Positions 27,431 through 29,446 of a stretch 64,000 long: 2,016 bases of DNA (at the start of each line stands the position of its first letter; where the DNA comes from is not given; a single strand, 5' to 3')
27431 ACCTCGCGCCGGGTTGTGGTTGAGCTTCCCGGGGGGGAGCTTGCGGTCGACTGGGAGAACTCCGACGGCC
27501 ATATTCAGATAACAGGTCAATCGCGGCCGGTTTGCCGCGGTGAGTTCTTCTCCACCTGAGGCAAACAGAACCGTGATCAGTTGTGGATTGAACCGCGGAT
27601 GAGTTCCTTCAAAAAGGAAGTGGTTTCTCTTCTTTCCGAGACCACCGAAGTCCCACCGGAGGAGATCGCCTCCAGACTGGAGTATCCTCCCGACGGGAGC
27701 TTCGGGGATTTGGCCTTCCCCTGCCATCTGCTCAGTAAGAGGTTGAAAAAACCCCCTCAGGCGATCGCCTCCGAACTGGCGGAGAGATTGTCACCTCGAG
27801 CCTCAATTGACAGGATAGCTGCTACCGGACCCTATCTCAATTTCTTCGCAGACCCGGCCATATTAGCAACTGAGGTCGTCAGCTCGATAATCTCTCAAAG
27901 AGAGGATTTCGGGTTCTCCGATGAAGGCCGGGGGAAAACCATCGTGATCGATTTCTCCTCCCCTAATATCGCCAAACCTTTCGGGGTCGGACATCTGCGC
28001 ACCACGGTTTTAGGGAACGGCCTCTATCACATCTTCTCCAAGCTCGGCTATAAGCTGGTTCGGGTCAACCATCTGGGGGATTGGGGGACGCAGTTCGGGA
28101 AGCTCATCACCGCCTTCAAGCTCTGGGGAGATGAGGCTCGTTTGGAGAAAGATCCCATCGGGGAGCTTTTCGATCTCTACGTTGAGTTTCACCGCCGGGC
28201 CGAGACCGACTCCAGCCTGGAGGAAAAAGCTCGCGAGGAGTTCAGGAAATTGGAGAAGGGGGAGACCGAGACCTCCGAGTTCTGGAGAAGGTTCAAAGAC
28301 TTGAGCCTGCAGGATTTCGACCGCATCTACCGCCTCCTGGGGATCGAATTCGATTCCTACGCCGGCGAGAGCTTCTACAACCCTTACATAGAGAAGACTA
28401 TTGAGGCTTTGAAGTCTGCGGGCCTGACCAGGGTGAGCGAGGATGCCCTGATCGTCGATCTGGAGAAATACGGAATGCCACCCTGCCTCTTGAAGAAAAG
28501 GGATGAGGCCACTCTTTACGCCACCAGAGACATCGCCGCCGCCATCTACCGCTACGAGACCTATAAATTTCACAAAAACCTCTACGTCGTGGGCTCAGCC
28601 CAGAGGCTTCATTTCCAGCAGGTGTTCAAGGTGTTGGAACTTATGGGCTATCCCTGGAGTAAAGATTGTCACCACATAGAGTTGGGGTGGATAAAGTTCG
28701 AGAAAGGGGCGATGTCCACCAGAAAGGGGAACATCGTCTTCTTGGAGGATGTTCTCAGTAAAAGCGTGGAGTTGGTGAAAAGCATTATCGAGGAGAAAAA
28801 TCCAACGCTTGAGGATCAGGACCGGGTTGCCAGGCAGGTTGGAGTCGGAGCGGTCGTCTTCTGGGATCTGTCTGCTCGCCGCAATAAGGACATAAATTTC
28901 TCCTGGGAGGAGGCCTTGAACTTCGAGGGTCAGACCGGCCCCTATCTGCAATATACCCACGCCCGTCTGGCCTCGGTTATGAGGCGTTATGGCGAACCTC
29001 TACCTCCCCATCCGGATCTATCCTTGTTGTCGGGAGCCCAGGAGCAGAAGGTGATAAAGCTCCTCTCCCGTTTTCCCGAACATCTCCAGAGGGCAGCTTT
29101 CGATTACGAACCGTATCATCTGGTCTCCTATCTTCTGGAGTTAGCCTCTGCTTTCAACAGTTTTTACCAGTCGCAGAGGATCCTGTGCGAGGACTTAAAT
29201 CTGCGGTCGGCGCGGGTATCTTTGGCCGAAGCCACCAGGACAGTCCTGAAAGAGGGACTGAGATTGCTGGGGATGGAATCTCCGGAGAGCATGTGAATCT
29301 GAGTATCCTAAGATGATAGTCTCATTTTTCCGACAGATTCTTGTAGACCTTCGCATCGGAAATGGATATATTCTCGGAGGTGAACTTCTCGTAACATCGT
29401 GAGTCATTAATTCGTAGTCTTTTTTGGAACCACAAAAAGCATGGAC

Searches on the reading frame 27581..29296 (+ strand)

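Call 27: search_protein_families(library=ncbifam, proteins=[window:27581-29296:+], max_evalue=0.00001)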
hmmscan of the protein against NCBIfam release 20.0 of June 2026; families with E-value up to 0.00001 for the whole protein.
window:27581-29296:+ (571 aa): 4 families
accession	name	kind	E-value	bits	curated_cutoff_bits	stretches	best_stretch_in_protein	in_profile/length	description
TIGR00456.1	argS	equivalog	1.6e-150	502.2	261.65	1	11-571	6-569/569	arginine--tRNA ligase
NF002446.0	PRK01611.3-3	equivalog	1.4e-90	304.4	399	2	209-571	256-636/636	arginine--tRNA ligase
NF002447.0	PRK01611.3-4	equivalog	2e-88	297.4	460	2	334-571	363-613/613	arginine--tRNA ligase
NF045898.1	ArgS_rel_codon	equivalog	2.1e-20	73.5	340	1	418-570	173-326/327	ArgS-related anticodon-binding protein NrtL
